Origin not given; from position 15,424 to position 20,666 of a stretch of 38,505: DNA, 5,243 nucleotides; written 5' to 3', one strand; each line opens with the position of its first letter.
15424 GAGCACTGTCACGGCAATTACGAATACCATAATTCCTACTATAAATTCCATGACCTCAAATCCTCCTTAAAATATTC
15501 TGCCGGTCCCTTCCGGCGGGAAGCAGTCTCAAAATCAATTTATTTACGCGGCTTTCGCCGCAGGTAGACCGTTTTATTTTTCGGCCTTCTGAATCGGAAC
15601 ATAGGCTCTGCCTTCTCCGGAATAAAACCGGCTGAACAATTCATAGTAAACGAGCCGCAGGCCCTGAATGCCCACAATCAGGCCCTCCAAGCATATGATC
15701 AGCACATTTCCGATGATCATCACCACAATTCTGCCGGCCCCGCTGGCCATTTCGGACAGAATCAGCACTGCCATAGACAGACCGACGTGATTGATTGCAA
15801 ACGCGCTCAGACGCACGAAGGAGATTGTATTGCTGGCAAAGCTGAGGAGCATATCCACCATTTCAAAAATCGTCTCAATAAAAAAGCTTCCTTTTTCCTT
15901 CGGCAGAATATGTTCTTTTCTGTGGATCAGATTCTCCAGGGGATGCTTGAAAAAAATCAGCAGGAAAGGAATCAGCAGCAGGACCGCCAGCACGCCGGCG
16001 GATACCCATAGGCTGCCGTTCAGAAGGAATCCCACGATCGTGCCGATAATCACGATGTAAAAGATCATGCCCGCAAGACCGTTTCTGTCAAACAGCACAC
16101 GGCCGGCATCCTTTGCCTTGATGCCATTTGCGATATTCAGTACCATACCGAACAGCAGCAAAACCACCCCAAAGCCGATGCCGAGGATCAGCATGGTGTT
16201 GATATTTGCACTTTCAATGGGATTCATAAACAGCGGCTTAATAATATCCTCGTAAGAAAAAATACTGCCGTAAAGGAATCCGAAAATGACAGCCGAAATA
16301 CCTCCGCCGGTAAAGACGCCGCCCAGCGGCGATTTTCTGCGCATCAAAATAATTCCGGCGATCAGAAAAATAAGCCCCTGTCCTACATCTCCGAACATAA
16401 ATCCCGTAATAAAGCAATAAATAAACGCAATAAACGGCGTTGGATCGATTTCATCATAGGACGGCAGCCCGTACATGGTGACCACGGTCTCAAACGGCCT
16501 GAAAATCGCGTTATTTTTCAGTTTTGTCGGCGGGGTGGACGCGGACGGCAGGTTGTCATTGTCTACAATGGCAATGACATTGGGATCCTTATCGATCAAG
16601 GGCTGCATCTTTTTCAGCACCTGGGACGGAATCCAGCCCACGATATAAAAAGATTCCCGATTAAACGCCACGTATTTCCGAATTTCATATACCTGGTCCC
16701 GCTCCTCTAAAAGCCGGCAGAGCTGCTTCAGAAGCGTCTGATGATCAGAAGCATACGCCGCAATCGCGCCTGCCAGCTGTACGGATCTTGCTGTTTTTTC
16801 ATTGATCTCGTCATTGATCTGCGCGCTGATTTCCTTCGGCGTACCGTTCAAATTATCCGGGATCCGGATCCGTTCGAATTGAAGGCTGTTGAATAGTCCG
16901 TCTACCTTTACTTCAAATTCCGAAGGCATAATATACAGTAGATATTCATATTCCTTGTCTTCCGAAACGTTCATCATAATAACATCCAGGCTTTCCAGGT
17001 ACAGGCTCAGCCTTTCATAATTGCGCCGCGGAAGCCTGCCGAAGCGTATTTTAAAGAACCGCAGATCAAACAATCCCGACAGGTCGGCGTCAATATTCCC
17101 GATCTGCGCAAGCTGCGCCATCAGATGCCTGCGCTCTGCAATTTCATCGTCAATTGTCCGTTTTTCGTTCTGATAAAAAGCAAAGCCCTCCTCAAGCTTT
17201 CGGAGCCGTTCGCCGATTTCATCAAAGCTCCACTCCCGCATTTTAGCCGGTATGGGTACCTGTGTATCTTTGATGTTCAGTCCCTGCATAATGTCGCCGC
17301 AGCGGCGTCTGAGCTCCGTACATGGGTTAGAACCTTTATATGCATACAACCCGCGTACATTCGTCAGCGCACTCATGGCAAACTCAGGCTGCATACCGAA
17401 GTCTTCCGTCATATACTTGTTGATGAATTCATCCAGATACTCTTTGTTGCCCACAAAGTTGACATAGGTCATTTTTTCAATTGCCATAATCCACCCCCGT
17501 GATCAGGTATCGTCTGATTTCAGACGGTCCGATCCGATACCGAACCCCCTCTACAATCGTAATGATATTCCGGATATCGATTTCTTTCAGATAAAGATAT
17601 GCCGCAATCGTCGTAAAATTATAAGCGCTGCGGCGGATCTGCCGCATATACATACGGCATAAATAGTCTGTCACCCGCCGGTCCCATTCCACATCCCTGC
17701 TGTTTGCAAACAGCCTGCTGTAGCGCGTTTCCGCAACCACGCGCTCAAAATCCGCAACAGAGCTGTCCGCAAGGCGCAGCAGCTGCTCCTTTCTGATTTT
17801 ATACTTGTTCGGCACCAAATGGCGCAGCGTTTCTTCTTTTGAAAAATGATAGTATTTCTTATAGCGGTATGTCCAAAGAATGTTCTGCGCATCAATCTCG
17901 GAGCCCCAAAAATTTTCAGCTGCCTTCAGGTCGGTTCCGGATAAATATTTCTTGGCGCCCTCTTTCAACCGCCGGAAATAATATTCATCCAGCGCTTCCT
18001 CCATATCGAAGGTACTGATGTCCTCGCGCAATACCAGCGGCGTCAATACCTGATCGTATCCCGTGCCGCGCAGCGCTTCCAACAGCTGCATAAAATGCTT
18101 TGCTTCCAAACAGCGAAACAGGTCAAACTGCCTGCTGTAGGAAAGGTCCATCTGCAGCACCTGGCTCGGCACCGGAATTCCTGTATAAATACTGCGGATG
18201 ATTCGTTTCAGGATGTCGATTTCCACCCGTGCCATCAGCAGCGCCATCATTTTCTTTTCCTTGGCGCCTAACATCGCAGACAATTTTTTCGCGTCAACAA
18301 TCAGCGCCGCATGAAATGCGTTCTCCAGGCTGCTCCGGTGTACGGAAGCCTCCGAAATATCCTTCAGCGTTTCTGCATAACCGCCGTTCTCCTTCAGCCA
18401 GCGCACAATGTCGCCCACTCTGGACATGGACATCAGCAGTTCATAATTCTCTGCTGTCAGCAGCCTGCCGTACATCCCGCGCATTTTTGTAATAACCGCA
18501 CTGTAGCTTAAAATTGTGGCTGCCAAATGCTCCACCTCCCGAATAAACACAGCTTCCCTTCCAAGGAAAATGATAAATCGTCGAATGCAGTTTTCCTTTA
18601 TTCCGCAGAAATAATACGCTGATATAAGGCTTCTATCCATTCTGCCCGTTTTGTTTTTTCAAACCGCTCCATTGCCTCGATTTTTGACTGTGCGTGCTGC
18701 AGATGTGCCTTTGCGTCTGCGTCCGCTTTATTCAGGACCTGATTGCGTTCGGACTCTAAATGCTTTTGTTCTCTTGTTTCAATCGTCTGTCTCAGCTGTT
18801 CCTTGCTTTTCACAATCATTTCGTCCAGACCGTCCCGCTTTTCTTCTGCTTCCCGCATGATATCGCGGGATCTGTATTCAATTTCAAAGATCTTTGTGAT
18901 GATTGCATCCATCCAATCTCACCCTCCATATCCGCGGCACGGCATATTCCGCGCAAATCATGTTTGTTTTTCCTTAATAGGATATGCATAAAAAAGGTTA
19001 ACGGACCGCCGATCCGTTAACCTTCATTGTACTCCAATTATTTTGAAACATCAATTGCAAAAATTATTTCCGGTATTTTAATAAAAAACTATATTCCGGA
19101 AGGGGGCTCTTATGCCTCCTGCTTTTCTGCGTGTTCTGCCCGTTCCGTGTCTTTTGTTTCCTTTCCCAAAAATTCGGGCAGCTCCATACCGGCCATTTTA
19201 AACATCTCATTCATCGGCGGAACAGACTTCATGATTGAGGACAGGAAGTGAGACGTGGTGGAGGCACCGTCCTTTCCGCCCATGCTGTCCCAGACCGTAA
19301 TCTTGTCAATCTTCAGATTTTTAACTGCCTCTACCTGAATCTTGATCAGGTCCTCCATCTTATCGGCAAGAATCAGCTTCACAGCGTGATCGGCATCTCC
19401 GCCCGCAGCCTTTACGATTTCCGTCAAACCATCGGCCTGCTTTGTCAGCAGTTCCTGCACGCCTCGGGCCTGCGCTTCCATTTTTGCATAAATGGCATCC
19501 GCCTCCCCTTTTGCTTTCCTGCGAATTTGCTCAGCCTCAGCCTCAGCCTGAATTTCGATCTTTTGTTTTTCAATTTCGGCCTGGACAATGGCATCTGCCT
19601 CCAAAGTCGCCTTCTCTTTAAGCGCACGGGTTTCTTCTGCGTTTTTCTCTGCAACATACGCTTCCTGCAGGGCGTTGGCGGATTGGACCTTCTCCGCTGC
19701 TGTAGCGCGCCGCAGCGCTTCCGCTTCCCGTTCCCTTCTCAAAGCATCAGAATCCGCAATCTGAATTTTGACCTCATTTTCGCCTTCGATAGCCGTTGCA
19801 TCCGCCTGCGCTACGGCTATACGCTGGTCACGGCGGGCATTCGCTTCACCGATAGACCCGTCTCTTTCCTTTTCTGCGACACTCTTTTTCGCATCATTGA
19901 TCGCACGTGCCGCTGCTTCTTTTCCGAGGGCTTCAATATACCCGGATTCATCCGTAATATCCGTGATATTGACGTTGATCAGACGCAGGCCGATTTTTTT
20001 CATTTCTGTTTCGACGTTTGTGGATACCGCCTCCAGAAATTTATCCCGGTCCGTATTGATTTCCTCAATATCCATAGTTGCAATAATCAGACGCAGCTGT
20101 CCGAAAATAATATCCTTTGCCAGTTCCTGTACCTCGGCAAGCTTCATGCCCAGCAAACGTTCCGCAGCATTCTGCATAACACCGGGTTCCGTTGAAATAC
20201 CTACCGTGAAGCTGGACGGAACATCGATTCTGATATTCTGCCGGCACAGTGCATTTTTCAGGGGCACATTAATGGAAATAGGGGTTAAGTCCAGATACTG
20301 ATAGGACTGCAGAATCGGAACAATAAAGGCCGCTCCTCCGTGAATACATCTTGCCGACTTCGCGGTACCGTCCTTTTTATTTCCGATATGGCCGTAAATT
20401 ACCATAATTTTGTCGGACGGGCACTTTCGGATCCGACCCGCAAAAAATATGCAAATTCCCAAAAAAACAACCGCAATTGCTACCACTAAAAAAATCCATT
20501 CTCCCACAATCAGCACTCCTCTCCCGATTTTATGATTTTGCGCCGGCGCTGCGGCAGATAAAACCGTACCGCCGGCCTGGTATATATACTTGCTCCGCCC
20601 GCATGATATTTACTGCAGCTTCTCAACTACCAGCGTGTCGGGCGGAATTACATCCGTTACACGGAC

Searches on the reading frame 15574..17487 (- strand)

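Call 11: search_protein_families(library=pfam, proteins=[window:15574-17487:-], max_evalue=0.0001)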
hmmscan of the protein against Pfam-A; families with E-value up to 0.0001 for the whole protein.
window:15574-17487:- (637 aa): 1 family
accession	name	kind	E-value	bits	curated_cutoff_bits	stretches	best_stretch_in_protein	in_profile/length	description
PF01496.24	V_ATPase_I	-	4e-29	101.6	30.7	2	180-404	208-435/815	V-type ATPase 116kDa subunit family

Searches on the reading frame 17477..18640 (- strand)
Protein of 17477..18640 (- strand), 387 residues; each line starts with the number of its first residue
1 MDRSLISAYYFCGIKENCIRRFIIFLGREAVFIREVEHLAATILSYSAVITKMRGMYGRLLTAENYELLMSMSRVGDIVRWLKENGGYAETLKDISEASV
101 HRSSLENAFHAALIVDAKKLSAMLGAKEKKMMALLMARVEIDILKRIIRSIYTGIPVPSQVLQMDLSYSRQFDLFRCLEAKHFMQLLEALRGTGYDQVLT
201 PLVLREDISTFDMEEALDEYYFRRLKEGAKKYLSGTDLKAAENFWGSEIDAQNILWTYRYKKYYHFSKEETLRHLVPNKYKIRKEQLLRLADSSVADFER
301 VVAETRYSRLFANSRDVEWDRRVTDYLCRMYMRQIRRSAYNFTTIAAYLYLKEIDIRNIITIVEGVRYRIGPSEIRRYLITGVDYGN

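Call 11: search_protein_families(library=pfam, proteins=[window:17477-18640:-], max_evalue=0.0001)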
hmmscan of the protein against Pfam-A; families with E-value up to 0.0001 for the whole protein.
window:17477-18640:- (387 aa): 1 family
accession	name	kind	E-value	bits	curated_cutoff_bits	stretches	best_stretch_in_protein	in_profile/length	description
PF01992.21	vATP-synt_AC39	-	5.9e-65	220.3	29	1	50-378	2-339/339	ATP synthase (C/AC39) subunit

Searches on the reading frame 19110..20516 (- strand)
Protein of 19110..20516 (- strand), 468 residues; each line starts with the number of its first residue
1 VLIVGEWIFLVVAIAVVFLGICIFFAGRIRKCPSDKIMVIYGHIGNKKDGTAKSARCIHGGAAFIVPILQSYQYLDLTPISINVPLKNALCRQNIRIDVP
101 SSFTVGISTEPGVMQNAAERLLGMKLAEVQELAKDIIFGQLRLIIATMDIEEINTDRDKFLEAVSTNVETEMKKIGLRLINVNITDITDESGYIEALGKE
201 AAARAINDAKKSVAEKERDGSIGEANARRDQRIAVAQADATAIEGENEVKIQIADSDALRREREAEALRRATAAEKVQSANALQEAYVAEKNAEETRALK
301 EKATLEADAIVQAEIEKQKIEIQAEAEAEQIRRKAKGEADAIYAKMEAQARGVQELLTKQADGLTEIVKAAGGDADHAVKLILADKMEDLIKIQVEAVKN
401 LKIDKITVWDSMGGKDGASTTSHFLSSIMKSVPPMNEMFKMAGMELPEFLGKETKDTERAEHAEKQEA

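Call 10: search_protein_families(library=ncbifam, proteins=[window:19110-20516:-], max_evalue=0.001)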
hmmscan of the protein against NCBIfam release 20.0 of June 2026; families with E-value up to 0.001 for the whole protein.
window:19110-20516:- (468 aa): 1 family
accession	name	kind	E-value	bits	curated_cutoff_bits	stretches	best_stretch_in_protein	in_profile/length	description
NF058507.1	FlotScfldFlot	equivalog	5.4e-48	164.2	700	2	12-286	4-278/477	flotillin lipid rafts scaffold protein FloT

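Call 51: search_protein_families(library=pfam, proteins=[window:19110-20516:-], max_evalue=0.0001)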
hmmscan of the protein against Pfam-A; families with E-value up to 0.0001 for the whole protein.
window:19110-20516:- (468 aa): 1 family
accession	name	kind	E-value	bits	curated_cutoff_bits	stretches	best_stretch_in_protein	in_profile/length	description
PF01145.31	Band_7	-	1.3e-27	97.4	23.6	1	52-217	15-175/176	SPFH domain / Band 7 family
